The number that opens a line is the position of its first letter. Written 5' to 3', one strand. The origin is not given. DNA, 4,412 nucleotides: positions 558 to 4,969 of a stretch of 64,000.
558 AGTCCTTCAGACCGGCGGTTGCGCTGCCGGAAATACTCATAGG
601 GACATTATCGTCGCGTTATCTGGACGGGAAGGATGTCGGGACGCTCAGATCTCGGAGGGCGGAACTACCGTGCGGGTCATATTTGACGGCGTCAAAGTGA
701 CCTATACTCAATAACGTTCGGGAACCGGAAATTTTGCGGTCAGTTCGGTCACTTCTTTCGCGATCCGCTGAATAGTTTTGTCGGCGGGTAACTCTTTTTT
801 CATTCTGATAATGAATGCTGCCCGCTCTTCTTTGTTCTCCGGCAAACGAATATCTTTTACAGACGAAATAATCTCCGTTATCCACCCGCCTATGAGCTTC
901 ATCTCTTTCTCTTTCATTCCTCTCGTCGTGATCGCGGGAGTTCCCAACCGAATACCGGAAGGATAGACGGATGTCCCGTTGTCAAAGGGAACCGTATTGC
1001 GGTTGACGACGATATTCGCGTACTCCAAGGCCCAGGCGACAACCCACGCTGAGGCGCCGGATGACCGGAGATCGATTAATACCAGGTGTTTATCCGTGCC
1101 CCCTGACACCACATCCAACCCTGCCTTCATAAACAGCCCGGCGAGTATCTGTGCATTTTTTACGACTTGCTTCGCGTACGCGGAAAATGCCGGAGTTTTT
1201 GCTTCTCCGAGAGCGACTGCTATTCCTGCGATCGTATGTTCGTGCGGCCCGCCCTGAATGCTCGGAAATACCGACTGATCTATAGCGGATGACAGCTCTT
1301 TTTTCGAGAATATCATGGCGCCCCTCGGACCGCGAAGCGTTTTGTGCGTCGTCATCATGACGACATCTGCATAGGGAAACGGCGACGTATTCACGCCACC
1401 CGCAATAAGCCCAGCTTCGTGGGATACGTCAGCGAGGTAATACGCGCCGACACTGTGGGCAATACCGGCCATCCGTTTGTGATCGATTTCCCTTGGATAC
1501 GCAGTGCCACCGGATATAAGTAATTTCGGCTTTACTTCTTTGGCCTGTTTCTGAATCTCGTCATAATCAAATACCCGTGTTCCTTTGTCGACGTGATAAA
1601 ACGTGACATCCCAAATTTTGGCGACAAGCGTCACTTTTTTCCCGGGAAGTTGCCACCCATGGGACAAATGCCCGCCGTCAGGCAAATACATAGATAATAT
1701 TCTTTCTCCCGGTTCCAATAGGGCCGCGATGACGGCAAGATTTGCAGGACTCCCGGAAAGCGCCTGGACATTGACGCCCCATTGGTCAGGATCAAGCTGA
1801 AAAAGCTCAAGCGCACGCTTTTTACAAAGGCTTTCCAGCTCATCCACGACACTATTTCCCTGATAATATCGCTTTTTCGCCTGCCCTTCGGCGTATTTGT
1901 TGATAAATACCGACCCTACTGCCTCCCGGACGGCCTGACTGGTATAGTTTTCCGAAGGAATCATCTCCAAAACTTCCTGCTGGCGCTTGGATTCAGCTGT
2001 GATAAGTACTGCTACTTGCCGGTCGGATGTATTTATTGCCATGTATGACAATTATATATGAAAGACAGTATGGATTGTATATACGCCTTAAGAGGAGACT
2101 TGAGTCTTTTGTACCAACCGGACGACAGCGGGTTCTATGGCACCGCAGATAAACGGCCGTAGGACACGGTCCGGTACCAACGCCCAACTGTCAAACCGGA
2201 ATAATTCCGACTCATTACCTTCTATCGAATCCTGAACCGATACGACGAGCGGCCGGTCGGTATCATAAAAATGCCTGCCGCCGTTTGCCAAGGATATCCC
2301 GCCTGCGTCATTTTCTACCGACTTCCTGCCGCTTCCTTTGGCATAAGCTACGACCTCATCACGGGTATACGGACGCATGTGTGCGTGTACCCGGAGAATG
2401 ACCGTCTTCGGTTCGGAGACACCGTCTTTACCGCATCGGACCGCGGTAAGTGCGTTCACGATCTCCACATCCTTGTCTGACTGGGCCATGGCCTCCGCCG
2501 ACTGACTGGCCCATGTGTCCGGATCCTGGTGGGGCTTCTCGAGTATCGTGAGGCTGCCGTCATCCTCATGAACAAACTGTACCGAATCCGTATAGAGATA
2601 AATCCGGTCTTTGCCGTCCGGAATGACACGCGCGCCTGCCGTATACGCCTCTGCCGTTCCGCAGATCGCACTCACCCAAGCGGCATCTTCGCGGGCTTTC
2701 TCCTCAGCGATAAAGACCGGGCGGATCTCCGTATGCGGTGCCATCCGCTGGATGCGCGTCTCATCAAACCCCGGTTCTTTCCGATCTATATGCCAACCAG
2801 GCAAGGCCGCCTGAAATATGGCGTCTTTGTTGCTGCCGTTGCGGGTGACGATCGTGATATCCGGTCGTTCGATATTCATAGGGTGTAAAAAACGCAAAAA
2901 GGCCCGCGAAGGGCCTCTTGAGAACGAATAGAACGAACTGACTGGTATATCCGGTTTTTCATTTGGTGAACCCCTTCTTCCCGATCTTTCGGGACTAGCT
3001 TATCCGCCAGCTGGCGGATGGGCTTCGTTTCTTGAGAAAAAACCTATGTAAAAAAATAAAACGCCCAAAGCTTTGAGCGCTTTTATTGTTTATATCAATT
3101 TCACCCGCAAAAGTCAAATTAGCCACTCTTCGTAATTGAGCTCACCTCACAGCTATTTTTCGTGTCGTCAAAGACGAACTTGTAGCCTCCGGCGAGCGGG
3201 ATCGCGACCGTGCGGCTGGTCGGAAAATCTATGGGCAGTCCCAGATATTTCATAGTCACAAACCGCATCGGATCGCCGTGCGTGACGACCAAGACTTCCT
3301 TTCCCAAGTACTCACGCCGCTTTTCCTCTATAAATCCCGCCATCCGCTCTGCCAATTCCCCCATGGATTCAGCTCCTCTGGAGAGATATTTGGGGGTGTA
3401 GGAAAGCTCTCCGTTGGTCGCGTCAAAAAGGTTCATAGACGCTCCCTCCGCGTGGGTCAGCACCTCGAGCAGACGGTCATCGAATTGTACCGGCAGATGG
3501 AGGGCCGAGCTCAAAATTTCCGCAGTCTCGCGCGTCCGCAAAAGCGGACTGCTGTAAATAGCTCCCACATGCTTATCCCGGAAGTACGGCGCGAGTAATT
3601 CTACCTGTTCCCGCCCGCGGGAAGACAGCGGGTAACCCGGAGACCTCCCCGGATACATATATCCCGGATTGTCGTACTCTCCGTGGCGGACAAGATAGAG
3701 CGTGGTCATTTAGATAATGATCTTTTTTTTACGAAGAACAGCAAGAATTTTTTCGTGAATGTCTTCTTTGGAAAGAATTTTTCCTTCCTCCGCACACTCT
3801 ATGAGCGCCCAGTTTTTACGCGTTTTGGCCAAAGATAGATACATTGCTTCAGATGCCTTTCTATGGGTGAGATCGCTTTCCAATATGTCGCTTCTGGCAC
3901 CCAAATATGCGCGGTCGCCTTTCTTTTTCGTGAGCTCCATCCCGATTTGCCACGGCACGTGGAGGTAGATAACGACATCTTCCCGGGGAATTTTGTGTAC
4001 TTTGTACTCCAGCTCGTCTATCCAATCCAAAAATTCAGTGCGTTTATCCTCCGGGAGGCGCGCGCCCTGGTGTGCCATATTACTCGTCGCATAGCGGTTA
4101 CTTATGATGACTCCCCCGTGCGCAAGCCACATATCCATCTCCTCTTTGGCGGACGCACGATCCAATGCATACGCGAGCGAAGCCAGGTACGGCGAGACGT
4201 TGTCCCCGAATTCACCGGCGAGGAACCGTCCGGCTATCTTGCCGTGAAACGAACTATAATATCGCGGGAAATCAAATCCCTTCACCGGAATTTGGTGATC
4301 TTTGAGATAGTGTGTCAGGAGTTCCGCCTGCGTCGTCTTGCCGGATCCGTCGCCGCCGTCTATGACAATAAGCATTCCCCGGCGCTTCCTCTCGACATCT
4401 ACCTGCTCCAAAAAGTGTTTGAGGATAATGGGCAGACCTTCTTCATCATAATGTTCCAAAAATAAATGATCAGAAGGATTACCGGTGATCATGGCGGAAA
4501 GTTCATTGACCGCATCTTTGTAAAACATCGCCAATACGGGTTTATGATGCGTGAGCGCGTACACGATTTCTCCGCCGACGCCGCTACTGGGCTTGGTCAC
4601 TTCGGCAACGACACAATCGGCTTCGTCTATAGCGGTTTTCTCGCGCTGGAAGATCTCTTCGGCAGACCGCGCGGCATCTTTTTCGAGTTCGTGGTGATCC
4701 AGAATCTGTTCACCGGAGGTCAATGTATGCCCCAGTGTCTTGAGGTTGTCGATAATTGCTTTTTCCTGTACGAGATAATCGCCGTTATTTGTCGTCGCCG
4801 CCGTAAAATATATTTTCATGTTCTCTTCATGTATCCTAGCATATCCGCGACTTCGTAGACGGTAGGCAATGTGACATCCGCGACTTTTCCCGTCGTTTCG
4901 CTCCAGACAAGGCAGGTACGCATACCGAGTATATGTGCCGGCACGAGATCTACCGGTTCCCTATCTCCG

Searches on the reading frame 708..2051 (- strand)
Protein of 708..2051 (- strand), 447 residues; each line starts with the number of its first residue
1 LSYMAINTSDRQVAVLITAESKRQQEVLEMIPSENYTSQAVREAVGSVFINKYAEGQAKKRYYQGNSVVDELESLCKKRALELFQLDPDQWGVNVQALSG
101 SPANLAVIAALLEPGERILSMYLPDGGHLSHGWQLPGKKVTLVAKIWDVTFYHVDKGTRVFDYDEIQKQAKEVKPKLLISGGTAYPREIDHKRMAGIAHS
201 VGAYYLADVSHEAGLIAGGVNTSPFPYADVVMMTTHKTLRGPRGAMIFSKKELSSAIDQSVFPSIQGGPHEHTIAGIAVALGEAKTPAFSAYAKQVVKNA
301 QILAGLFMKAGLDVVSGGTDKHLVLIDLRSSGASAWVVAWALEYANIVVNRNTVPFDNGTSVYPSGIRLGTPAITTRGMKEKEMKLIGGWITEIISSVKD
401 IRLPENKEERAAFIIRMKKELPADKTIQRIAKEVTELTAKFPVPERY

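Call 77: search_protein_families(library=pfam, proteins=[window:708-2051:-], max_evalue=0.0001)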
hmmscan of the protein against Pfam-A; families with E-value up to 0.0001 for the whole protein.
window:708-2051:- (447 aa): 1 family
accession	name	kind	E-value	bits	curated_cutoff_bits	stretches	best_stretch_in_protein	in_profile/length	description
PF00464.25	SHMT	-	2.6e-152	507.5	27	1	7-391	2-399/399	Serine hydroxymethyltransferase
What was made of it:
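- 708..2042 (-): Serine hydroxymethyltransferase (GlyA), the likely source of the methylene-tetrahydrofolate co-substrate. PF00464 E = 3e-152 (call 77).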

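Call 79: search_solved_structures(query=window:708-2051:-, max_evalue=1e-30)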
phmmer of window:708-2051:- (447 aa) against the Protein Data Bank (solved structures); distinct sequences matched with E-value up to 1e-30: 87 (the best 60 are shown).
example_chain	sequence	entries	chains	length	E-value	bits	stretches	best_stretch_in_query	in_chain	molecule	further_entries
6ccz_A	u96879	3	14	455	4.5e-122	411.1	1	6-444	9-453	Serine hydroxymethyltransferase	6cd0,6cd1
6smn_A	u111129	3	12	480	7.4e-120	403.7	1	6-442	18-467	Serine hydroxymethyltransferase 2, mitochondrial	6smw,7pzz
7e13_A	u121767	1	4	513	2.4e-118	398.7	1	9-443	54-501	serine hydroxymethyltransferase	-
1cj0_A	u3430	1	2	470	7.6e-113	380.7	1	6-444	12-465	PROTEIN (SERINE HYDROXYMETHYLTRANSFERASE)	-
1ls3_A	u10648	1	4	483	8.6e-113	380.5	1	6-444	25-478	Serine Hydroxymethyltransferase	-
1rvu_A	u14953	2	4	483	2.2e-112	379.1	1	6-444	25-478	Serine hydroxymethyltransferase, cytosolic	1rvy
1rv3_A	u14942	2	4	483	1.1e-111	376.8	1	6-444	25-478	Serine hydroxymethyltransferase, cytosolic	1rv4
8xnd_A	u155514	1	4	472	8.4e-111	373.9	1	6-444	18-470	Serine hydroxymethyltransferase, cytosolic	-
5z0y_A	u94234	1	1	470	9.9e-111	373.7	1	9-442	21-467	Serine hydroxymethyltransferase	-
1bj4_A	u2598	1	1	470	1.3e-110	373.3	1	6-444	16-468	Serine hydroxymethyltransferase, cytosolic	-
8a11_A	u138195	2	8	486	1.4e-110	373.2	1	6-444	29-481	Serine hydroxymethyltransferase, cytosolic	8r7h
6m5w_A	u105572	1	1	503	1.6e-110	373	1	6-444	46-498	Serine hydroxymethyltransferase, cytosolic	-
6fl5_A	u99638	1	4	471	6e-110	371.1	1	6-444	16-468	Serine hydroxymethyltransferase, cytosolic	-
7byi_A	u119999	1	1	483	2.3e-109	369.2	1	6-444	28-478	Serine hydroxymethyltransferase, mitochondrial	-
8dsk_A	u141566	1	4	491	2.9e-109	368.9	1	7-444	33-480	Serine hydroxymethyltransferase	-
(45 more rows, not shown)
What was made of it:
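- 708..2042 (-): All best PDB relatives are folate-dependent SHMTs (call 79).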

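Call 80: search_protein_families(library=ncbifam, proteins=[window:708-2051:-], max_evalue=0.001)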
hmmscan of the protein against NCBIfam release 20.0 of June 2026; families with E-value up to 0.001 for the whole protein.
window:708-2051:- (447 aa): 3 families
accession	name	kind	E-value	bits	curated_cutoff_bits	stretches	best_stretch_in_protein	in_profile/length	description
NF000586.1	PRK00011.1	subfamily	1.4e-148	495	335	1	11-406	2-389/404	serine hydroxymethyltransferase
NF010094.0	PRK13580.1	equivalog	1.8e-113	379.8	735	2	116-443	169-486/496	glycine hydroxymethyltransferase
TIGR04506.1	F_threo_transal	equivalog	6.3e-26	91.3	650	1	12-418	5-401/609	fluorothreonine transaldolase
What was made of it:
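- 708..2042 (-): NF000586 at 495 bits, above its 335-bit cut-off (call 80).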

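Call 88: find_encoding_contigs(protein=window:708-2051:-, flank=10000, max_places=1)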
Protein window:708-2051:- (447 aa): no gene with exactly this product is on record in the collection.

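Call 91: find_encoding_contigs(protein=window:708-2042:-, flank=10000, max_places=1)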
Protein window:708-2042:- (444 aa): 4 contigs read that carry it; 1 place shown.
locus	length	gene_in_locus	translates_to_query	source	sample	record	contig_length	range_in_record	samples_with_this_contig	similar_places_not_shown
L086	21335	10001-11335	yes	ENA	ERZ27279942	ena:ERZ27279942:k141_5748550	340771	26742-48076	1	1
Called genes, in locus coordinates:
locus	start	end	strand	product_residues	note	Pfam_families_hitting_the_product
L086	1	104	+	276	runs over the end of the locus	-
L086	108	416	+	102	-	-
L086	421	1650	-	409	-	PF13439:Glyco_transf_4, PF13579:Glyco_trans_4_4, PF20706:GT4-conflict, PF00982:Glyco_transf_20 (weak), PF00534:Glycos_transf_1, PF13692:Glyco_trans_1_4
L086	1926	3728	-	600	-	PF13230:GATase_4 (weak), PF13522:GATase_6, PF13537:GATase_7, PF01380:SIS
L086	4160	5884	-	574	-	PF13231:PMT_2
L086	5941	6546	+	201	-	PF01712:dNK, PF13238:AAA_18 (weak)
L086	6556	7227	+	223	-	PF00702:Hydrolase, PF13419:HAD_2, PF13242:Hydrolase_like (weak)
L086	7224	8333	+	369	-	PF05014:Nuc_deoxyrib_tr, PF02223:Thymidylate_kin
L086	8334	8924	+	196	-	PF00300:His_Phos_1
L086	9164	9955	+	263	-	-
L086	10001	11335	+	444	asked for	PF00464:SHMT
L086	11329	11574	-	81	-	-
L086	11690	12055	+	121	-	-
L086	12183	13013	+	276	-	PF00318:Ribosomal_S2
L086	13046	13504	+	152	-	PF00889:EF_TS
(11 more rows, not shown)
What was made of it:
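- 708..2042 (-): The ATG start at 2042 was confirmed by an exact protein look-up (call 91).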

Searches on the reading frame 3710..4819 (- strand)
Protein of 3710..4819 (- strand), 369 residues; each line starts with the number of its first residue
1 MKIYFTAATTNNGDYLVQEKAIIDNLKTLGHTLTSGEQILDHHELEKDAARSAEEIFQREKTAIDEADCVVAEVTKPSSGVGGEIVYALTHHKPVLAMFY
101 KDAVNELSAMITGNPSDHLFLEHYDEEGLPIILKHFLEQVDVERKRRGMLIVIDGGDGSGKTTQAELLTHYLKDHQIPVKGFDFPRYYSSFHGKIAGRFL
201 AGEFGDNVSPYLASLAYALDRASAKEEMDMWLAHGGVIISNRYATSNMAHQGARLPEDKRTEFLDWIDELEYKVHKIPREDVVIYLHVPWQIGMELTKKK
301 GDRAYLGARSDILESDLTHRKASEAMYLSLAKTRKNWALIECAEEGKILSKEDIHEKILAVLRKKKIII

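Call 80: search_protein_families(library=ncbifam, proteins=[window:3710-4819:-], max_evalue=0.001)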
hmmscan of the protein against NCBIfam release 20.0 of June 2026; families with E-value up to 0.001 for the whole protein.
window:3710-4819:- (369 aa): 2 families
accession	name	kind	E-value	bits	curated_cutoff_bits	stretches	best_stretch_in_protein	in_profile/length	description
NF005923.0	PRK07933.1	equivalog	3.1e-38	131.3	193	1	149-343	1-197/213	dTMP kinase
TIGR00041.1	DTMP_kinase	equivalog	5.5e-17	62.1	83.25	1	147-345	3-188/196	dTMP kinase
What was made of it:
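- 3710..4819 (-): Fusion of a nucleoside deoxyribosyltransferase-like domain with dTMP kinase, the step after thymidylate synthase; part of a deoxynucleotide gene island at 3119-6132. NF005923 E = 3e-38, 131.3 bits, which is below that model's 193-bit curated cut-off (call 80).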
